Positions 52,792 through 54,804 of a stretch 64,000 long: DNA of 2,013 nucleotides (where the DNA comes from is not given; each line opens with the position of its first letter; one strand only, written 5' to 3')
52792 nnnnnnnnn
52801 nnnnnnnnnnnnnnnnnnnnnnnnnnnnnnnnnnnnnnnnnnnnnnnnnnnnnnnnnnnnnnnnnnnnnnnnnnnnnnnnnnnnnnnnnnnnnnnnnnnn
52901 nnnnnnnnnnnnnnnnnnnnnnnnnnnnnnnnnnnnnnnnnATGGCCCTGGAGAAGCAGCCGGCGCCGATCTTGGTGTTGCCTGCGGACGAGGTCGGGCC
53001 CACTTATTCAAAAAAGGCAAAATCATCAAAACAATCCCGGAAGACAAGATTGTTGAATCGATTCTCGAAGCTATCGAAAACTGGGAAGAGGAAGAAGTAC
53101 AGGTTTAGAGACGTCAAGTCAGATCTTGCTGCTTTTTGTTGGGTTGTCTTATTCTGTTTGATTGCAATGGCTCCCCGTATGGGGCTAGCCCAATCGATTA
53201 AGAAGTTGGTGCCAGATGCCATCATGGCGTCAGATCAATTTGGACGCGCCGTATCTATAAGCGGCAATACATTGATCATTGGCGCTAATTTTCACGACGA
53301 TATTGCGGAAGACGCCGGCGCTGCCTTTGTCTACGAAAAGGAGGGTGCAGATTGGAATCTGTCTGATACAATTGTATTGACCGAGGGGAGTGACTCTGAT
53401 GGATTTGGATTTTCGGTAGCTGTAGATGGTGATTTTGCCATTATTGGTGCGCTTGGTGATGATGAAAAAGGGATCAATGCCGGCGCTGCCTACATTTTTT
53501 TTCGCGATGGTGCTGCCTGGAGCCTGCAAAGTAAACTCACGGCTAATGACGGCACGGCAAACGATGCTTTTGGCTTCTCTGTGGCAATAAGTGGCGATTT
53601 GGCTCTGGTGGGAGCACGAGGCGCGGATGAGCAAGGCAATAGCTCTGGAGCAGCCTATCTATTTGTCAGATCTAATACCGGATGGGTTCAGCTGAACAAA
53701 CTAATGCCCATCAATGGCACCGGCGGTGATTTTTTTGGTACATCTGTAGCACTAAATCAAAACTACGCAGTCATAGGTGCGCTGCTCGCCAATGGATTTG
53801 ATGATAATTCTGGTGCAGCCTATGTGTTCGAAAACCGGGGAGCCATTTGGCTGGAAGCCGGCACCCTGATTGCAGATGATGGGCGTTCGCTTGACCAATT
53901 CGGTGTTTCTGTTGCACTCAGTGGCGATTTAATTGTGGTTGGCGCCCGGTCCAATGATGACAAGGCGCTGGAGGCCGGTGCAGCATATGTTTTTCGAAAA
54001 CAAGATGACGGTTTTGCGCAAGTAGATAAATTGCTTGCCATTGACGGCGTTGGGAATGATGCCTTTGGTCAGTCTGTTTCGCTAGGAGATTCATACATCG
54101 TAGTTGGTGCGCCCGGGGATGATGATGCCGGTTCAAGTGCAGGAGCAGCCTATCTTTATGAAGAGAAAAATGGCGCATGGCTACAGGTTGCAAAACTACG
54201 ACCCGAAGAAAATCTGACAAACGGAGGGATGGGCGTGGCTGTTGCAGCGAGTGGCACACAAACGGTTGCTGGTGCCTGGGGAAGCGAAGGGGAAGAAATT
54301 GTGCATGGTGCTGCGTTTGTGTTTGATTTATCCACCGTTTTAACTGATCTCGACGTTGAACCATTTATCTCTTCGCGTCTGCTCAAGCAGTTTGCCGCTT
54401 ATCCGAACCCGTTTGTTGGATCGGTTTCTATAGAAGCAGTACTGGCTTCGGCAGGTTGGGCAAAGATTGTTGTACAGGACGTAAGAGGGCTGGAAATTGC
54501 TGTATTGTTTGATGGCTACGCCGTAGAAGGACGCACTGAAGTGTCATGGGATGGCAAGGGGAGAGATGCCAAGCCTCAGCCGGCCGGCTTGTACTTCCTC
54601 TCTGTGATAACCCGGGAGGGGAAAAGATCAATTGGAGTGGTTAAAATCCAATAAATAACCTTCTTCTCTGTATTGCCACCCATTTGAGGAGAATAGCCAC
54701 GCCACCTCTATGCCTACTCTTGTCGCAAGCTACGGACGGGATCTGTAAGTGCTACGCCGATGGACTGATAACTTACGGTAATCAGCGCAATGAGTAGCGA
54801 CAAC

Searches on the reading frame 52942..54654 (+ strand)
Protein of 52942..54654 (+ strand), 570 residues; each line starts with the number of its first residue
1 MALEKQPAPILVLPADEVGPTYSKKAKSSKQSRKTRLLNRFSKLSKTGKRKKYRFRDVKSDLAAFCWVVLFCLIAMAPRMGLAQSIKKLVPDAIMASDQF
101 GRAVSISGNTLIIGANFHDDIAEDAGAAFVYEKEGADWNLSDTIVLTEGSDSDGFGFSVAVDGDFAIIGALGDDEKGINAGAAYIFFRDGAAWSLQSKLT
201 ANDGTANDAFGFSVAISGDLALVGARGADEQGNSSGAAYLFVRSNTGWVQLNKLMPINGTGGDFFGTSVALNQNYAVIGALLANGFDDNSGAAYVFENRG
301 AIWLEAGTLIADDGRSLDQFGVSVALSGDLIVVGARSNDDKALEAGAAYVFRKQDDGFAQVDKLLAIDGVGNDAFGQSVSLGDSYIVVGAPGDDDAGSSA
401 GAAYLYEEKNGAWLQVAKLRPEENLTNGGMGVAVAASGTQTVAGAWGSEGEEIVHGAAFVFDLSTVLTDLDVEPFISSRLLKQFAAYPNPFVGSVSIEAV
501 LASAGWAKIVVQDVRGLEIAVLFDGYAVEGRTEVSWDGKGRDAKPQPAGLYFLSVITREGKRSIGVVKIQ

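Call 94: search_protein_families(library=pfam, proteins=[window:52942-54654:+], max_evalue=0.00001)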
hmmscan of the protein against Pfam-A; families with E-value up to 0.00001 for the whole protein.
window:52942-54654:+ (570 aa): 1 family
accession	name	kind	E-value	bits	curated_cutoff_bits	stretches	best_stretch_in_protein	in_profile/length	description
PF14312.12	FG-GAP_2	-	3.3e-99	325.4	23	6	193-241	1-49/49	FG-GAP repeat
